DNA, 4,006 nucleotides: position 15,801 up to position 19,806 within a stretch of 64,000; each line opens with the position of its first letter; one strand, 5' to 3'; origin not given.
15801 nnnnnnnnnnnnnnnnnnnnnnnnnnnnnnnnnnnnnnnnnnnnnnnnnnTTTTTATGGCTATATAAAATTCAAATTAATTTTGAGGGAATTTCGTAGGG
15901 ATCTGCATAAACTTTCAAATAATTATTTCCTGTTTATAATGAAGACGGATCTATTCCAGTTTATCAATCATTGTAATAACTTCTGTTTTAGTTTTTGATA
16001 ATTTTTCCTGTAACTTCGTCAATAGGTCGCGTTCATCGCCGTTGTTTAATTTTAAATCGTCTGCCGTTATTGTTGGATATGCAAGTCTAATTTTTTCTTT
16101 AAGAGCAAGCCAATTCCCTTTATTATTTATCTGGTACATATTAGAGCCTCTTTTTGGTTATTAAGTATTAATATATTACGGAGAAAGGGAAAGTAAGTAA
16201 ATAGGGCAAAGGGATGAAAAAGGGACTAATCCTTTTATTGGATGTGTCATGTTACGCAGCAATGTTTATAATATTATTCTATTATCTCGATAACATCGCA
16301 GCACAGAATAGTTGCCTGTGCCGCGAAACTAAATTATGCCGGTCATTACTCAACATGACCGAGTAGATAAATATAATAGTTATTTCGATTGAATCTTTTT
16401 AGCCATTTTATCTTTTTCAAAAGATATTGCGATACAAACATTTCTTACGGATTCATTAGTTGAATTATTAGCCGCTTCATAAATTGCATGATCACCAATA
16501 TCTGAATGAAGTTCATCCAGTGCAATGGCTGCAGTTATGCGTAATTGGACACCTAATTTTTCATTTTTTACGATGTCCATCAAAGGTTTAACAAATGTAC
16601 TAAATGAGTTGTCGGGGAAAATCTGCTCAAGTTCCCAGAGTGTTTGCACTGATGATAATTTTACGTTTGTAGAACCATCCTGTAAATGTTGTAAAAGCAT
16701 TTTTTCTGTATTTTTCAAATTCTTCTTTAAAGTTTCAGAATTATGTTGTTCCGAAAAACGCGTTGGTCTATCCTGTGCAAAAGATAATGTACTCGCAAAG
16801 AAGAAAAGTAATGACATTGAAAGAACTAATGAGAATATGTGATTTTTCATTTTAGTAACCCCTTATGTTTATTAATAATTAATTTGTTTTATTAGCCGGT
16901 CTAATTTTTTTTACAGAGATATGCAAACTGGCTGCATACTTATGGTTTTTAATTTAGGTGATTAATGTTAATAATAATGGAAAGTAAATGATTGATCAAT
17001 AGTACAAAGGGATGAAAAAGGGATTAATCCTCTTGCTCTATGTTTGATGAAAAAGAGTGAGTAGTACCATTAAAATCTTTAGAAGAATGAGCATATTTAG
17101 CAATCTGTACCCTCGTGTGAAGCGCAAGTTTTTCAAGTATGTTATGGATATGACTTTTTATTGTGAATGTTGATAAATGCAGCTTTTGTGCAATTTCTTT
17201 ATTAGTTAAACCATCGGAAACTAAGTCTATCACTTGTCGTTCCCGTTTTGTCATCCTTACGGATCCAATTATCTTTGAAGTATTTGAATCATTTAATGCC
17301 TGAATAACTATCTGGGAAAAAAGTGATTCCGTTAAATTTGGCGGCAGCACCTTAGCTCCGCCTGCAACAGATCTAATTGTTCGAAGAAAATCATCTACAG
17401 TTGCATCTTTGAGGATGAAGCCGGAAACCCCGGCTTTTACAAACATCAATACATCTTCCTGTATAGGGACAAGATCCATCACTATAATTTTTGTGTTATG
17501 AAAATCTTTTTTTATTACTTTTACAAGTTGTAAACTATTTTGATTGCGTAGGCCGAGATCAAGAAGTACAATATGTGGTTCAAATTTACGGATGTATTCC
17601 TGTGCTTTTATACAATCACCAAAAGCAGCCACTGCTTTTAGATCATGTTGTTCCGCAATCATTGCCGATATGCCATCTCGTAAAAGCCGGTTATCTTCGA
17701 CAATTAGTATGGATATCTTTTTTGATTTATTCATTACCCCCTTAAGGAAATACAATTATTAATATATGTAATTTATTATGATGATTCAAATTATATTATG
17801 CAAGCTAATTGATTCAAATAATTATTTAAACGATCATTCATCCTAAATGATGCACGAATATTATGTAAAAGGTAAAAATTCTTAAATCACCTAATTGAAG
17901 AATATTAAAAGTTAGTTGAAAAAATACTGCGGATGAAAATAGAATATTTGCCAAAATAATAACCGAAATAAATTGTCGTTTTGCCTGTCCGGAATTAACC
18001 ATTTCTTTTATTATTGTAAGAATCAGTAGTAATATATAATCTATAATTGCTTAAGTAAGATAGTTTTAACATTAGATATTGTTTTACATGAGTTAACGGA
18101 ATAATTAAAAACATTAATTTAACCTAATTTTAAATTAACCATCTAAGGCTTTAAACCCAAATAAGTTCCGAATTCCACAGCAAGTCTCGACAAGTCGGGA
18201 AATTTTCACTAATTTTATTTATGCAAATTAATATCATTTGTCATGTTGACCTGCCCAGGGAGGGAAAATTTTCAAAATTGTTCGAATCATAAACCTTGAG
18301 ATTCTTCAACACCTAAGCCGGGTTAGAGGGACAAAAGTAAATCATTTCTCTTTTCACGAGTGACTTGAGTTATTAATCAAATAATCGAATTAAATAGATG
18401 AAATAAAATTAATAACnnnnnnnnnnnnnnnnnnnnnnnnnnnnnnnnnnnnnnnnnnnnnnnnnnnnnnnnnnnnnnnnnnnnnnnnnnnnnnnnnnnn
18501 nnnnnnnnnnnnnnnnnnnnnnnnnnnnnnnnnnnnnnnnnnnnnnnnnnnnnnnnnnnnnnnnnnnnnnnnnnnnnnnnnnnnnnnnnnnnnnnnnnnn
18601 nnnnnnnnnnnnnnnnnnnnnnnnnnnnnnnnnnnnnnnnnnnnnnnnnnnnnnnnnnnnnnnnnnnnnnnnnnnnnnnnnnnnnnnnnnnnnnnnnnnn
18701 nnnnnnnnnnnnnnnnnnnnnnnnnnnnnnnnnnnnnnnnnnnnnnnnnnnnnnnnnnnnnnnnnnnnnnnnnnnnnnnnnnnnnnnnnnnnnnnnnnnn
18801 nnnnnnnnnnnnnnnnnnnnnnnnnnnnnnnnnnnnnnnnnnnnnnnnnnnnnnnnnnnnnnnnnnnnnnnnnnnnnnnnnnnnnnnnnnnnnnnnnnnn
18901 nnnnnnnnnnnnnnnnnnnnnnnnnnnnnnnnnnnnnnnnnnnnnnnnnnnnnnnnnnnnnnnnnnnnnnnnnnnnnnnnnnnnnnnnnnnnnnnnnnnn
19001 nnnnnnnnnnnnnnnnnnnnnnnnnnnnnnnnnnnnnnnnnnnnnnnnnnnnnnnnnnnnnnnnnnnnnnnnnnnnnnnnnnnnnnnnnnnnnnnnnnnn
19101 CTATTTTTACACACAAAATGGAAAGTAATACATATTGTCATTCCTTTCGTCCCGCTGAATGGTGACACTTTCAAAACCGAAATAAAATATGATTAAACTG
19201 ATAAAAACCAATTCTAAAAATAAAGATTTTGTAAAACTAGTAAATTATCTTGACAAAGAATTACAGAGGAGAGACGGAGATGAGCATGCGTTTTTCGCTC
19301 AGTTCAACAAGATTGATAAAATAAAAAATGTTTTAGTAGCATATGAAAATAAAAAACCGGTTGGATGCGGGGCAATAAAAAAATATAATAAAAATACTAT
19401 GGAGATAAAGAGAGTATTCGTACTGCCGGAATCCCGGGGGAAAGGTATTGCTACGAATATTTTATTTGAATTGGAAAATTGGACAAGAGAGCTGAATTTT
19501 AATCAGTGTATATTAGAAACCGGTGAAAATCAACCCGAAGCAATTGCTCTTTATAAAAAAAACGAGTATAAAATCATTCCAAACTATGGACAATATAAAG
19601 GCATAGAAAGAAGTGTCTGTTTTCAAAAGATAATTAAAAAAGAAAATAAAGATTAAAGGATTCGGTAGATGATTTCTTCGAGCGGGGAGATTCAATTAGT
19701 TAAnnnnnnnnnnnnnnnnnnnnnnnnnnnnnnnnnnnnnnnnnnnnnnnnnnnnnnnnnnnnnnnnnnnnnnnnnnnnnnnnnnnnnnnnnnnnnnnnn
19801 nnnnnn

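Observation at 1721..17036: Nine copies of a conserved ~40-45 nt element lie upstream of every minus-strand transcription unit in a 17 kb envelope-protein region, a candidate novel regulon or leader RNA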

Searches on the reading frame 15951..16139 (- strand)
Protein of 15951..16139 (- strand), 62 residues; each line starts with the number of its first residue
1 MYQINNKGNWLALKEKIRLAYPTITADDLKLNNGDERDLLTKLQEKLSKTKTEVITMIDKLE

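Call 9: search_protein_families(library=pfam, proteins=[window:15951-16139:-], max_evalue=0.01)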
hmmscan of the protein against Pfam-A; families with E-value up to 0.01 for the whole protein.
window:15951-16139:- (62 aa): 0 families

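Call 26: search_protein_families(library=ncbifam, proteins=[window:15951-16139:-], max_evalue=0.01)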
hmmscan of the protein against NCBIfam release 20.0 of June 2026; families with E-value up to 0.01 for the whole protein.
window:15951-16139:- (62 aa): 1 family
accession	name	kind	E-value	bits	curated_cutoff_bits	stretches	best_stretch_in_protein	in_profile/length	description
NF007748.0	PRK10428.1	equivalog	1.4e-05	25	113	1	5-53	5-53/69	hypothetical protein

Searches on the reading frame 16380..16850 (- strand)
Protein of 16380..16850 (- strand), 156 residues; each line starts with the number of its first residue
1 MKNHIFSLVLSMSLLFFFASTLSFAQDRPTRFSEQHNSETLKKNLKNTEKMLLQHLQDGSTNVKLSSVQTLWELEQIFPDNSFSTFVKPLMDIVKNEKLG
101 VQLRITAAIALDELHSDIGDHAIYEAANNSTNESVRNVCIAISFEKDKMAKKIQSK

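Call 9: search_protein_families(library=pfam, proteins=[window:16380-16850:-], max_evalue=0.01)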
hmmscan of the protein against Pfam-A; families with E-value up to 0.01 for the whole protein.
window:16380-16850:- (156 aa): 3 families
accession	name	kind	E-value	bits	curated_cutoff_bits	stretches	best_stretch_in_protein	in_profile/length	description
PF12348.14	CLASP_N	-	0.00064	19.8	27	1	31-85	160-214/227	CLASP N terminal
PF10363.15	RTP1_C1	-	0.0032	18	25.9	1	38-109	31-102/112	Required for nuclear transport of RNA pol II C-terminus 1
PF02985.28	HEAT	-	0.0059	17.2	23.5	0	51-74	4-27/31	HEAT repeat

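Call 26: search_protein_families(library=ncbifam, proteins=[window:16380-16850:-], max_evalue=0.01)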
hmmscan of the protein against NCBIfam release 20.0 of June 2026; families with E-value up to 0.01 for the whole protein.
window:16380-16850:- (156 aa): 0 families

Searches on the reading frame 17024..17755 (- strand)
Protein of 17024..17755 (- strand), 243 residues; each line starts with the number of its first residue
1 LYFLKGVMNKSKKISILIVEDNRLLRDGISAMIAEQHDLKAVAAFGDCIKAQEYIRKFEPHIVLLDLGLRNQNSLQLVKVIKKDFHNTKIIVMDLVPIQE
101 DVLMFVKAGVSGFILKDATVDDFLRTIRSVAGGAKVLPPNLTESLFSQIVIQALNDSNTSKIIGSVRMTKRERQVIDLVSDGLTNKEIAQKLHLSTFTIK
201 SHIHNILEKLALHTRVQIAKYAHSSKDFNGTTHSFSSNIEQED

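Call 9: search_protein_families(library=pfam, proteins=[window:17024-17755:-], max_evalue=0.01)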
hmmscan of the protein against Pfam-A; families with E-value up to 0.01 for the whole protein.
window:17024-17755:- (243 aa): 6 families
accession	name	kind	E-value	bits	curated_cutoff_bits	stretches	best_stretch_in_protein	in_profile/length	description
PF00196.25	GerE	-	5.3e-18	64.8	23.5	1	168-222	3-57/57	Bacterial regulatory proteins, luxR family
PF00072.30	Response_reg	-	3.4e-14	53.4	30.2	1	16-127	1-110/111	Response regulator receiver domain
PF08281.18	Sigma70_r4_2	-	3.6e-07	30.1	25.7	1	167-210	10-54/54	Sigma-70, region 4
PF04545.22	Sigma70_r4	-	9.3e-07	28.7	24.1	1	168-210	5-48/50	Sigma-70, region 4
PF14493.12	HTH_40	-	0.00056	20.6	27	1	174-209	4-39/89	Helix-turn-helix domain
PF13384.12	HTH_23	-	0.0042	17.3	24.6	1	172-201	7-36/50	Homeodomain-like domain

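Call 26: search_protein_families(library=ncbifam, proteins=[window:17024-17755:-], max_evalue=0.01)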
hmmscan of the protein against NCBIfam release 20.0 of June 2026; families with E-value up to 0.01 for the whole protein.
window:17024-17755:- (243 aa): 72 families (the best 25 are shown)
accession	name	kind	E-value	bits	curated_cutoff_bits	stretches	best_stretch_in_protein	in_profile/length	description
NF007935.0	PRK10651.1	equivalog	2.7e-40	137.9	250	1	8-226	1-214/216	two-component system response regulator NarL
NF007708.0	PRK10403.1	equivalog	9.3e-32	110.2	343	1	8-217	1-203/215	nitrate/nitrite response regulator protein NarP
NF052445.1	RespRegMctR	equivalog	2.9e-31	108.5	300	1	13-223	1-200/205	two-component system response regulator MctR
NF011896.0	PRK15369.1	equivalog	3.6e-31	108.4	242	1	12-223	2-205/211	two component system response regulator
NF047785.1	respo_reg_MadR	equivalog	8.1e-31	107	300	1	14-222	1-202/209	MadR family response regulator transcription factor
NF007018.1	PRK09483.1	equivalog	2e-23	83.2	280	1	14-226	2-207/217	UvrY/SirA/GacA family response regulator transcription factor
NF007403.0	PRK09935.1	equivalog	6e-20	71.8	271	1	12-224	2-206/210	fimbria biosynthesis transcriptional regulator FimZ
NF007685.0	PRK10360.1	equivalog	2.7e-19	69.7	258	1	14-221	2-191/196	response regulator transcription factor UhpA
NF041830.1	RR_TF_ErdR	exception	9.3e-16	58.2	390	1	16-219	4-202/213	response regulator transcription factor ErdR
NF007505.1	PRK10100.1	equivalog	4.2e-15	56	250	1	59-223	41-200/204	biofilm master transcriptional regulator CsgD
NF052366.1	photon_PedR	equivalog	5.5e-14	52.1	120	1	168-222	3-57/74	photosynthetic electron transport-dependent transcriptional regulator PedR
TIGR03020.2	EpsA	equivalog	7.5e-14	52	170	1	165-218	188-241/247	XrtB/PEP-CTERM-associated transcriptional regulator EpsA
NF007419.0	PRK09958.1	equivalog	9.3e-13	48.2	251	1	16-226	3-202/204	acid-sensing system DNA-binding response regulator EvgA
NF008098.0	PRK10840.1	equivalog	1.8e-12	47.2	235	1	13-224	3-207/216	response regulator transcription factor RcsB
NF003420.0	PRK04841.1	equivalog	1.1e-11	43.6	537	1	148-223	819-894/903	HTH-type transcriptional regulator MalT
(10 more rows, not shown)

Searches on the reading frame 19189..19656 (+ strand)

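Call 9: search_protein_families(library=pfam, proteins=[window:19189-19656:+], max_evalue=0.01)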
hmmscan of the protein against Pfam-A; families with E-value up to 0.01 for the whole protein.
window:19189-19656:+ (155 aa): 5 families
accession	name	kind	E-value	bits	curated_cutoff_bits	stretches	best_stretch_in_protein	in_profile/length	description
PF00583.31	Acetyltransf_1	-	1.8e-16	60.9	20.7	1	38-124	23-113/116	Acetyltransferase (GNAT) family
PF13508.13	Acetyltransf_7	-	1.1e-13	51.7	27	1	47-128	4-83/84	Acetyltransferase (GNAT) domain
PF13673.13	Acetyltransf_10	-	2.4e-09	37.7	23.6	1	43-138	28-118/128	Acetyltransferase (GNAT) domain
PF13302.13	Acetyltransf_3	-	0.0015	19.7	25.4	1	28-125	33-135/138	Acetyltransferase (GNAT) domain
PF14542.12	Acetyltransf_CG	-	0.0045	17.5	30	0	60-101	14-55/80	GCN5-related N-acetyl-transferase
